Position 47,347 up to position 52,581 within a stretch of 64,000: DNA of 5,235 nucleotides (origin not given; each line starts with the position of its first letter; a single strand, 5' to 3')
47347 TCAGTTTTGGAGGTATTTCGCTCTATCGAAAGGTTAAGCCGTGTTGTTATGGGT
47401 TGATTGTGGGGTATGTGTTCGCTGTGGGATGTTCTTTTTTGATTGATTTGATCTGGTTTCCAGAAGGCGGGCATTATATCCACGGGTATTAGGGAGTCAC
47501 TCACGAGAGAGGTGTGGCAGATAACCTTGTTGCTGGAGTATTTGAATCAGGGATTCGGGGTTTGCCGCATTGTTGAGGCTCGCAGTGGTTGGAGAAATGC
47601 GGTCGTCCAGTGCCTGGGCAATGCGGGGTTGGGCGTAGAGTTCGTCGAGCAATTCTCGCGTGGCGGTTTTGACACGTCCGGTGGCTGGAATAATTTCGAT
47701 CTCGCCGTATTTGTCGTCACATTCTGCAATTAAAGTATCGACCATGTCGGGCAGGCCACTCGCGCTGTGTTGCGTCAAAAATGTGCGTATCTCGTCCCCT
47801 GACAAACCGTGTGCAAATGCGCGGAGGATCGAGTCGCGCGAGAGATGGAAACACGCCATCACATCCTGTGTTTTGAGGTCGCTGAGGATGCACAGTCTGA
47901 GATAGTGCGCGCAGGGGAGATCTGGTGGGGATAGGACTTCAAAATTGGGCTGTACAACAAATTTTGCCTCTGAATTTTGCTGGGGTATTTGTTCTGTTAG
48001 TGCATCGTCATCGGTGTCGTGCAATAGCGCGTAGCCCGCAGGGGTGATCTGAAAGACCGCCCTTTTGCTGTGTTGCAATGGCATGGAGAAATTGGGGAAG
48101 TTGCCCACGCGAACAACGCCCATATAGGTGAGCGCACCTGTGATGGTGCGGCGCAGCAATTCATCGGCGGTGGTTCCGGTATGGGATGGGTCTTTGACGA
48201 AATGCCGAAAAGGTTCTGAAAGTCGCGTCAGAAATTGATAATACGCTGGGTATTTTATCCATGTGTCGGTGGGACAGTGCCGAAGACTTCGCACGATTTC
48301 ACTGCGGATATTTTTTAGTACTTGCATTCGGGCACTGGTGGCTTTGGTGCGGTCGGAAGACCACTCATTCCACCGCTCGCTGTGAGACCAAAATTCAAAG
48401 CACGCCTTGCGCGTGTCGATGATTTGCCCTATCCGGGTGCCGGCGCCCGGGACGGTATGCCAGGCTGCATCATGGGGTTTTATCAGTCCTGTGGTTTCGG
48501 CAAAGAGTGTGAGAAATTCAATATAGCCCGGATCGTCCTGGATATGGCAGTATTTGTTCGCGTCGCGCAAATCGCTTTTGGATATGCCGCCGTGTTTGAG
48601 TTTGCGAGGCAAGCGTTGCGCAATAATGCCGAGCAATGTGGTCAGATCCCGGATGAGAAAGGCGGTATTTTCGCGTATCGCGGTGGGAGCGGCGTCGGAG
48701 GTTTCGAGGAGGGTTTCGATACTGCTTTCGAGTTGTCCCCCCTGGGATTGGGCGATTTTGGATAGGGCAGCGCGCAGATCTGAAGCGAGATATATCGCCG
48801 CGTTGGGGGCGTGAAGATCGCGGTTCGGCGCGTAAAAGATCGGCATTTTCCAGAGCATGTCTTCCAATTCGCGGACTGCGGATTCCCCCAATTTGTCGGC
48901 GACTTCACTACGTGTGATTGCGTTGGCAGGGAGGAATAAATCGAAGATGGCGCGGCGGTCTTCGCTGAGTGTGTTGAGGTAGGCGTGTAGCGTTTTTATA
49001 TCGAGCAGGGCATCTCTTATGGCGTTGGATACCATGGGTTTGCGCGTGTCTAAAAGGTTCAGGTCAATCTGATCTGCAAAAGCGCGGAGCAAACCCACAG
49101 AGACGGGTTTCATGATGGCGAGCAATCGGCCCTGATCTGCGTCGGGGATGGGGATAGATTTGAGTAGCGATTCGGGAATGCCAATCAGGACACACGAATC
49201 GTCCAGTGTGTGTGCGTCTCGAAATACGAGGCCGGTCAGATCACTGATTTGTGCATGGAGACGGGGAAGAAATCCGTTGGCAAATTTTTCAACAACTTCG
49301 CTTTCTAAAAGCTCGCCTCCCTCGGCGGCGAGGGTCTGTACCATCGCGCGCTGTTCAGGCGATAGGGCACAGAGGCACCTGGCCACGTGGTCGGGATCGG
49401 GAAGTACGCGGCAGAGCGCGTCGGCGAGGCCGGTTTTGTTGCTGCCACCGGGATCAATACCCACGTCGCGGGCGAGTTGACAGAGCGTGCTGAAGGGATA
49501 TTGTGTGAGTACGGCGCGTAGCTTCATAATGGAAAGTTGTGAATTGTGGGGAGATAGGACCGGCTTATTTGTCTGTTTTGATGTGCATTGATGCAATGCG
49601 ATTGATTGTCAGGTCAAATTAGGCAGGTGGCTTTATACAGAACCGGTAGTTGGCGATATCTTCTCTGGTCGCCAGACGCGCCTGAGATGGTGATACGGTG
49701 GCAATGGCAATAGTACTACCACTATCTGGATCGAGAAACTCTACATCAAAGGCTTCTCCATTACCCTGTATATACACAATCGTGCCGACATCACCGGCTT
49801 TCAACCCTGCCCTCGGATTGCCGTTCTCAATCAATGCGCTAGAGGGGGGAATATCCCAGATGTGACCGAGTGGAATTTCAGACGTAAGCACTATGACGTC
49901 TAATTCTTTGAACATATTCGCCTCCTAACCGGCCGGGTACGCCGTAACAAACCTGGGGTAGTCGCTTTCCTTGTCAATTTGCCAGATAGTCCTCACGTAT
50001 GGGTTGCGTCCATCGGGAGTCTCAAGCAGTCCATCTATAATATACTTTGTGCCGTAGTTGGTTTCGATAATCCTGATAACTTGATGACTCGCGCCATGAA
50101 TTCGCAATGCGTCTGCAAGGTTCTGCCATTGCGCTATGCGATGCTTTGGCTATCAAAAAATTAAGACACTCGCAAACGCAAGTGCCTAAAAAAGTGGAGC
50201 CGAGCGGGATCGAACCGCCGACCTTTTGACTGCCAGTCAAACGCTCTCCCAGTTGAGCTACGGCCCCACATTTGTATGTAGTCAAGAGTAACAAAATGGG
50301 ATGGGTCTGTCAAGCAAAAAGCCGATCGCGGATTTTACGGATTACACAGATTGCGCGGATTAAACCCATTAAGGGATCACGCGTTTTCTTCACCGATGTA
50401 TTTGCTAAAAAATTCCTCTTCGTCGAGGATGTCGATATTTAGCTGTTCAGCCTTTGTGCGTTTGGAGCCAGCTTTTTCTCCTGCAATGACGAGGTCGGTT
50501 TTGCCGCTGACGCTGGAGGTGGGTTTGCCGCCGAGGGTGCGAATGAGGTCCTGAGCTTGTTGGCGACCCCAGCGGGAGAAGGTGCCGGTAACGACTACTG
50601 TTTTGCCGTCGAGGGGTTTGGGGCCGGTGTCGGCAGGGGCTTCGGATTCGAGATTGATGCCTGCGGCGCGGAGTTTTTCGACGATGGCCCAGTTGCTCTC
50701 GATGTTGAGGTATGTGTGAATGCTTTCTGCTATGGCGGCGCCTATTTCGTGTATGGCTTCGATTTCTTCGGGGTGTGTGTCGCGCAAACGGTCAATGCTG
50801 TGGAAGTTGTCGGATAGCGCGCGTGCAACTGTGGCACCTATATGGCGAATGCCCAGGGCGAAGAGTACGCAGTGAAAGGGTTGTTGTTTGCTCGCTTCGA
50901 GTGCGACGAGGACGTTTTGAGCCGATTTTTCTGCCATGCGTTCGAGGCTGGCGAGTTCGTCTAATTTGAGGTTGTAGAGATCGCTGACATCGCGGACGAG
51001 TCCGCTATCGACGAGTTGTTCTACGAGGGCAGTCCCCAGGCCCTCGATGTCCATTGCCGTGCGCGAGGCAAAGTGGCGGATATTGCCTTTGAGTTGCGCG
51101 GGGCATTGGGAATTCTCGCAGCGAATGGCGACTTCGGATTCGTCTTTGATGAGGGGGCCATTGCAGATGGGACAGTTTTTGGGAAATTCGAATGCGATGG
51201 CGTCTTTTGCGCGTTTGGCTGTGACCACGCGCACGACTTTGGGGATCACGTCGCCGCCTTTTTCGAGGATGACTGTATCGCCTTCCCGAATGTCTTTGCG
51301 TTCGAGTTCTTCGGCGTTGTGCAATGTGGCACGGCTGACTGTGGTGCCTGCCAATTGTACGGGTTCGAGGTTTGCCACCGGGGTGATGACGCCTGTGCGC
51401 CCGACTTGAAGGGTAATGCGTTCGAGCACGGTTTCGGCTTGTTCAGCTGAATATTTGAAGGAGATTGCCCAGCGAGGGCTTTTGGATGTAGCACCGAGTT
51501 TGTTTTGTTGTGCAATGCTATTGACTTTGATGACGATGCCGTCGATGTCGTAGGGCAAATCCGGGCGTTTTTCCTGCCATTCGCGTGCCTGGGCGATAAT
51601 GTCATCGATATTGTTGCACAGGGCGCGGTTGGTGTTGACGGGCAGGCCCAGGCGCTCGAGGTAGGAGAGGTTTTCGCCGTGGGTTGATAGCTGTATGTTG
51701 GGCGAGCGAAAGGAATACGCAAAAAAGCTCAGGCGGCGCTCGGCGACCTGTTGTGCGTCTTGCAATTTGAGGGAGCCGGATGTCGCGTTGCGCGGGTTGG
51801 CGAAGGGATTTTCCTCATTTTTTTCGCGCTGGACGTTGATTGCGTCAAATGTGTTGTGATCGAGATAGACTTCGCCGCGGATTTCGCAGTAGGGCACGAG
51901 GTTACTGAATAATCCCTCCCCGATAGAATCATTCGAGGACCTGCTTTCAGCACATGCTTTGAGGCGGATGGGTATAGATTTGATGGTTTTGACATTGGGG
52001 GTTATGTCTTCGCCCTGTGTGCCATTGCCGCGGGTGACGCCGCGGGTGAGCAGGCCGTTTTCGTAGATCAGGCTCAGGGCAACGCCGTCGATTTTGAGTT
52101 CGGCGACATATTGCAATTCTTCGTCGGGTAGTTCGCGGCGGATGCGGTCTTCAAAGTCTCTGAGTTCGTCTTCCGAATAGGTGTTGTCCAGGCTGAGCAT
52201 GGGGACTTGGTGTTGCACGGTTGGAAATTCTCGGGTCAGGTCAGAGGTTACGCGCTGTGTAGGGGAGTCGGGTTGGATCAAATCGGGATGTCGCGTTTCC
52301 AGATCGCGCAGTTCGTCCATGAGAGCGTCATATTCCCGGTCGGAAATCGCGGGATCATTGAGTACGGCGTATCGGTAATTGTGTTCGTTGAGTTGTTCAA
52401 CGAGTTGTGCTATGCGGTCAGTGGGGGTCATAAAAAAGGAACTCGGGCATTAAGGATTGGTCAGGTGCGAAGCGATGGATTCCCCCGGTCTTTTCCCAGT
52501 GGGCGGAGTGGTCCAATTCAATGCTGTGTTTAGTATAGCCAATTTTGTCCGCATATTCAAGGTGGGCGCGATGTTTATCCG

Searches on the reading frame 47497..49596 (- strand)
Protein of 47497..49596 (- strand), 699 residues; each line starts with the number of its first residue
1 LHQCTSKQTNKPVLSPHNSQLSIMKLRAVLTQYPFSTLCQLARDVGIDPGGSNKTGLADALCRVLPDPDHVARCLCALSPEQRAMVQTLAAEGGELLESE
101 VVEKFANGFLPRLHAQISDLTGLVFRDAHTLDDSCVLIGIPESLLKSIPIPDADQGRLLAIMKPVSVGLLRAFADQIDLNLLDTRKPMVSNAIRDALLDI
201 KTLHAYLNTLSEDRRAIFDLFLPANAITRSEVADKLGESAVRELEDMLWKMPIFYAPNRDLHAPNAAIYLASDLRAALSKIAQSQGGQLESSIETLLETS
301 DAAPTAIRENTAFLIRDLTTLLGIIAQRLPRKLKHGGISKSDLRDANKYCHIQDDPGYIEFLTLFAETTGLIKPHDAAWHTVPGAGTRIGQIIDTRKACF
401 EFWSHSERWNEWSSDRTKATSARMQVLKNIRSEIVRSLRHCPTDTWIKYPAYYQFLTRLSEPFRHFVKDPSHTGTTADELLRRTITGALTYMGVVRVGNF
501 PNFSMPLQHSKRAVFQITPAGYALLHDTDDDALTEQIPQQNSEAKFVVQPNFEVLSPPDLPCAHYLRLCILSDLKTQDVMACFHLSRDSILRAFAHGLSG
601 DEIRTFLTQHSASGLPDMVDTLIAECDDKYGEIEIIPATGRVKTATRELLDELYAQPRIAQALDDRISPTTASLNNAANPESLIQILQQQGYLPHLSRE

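Call 45: search_protein_families(library=pfam, proteins=[window:47497-49596:-], max_evalue=0.0001)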
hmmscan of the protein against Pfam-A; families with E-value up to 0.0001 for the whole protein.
window:47497-49596:- (699 aa): 1 family
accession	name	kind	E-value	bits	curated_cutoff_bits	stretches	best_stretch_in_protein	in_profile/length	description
PF13625.11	Helicase_C_3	-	2.2e-16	60.5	34.2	1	547-666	2-123/125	Helicase conserved C-terminal domain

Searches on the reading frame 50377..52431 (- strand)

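Call 45: search_protein_families(library=pfam, proteins=[window:50377-52431:-], max_evalue=0.0001)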
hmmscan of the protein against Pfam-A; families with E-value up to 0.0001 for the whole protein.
window:50377-52431:- (684 aa): 7 families
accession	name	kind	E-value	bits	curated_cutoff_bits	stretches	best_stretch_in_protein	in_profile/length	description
PF01653.23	DNA_ligase_aden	-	1.1e-88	297.5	27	1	68-330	3-253/253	NAD-dependent DNA ligase adenylation domain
PF03120.22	DNA_ligase_OB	-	1e-34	118.7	32.9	1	333-410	1-78/79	NAD-dependent DNA ligase OB-fold domain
PF12826.13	HHH_2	-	4.3e-21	75.3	27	1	522-584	2-64/64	Helix-hairpin-helix motif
PF14520.12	HHH_5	-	1.2e-13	51.7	27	1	460-512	5-56/57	Helix-hairpin-helix domain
PF00533.33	BRCT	-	3e-12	47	21.3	1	604-675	3-75/78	BRCA1 C Terminus (BRCT) domain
PF03119.21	DNA_ligase_ZBD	-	1.1e-08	35.2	25.8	1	419-445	1-27/27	NAD-dependent DNA ligase C4 zinc finger domain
PF22745.1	Nlig-Ia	-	9.8e-08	33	27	1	3-54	2-53/92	DNA ligase-like, N-terminal NAD+-binding domain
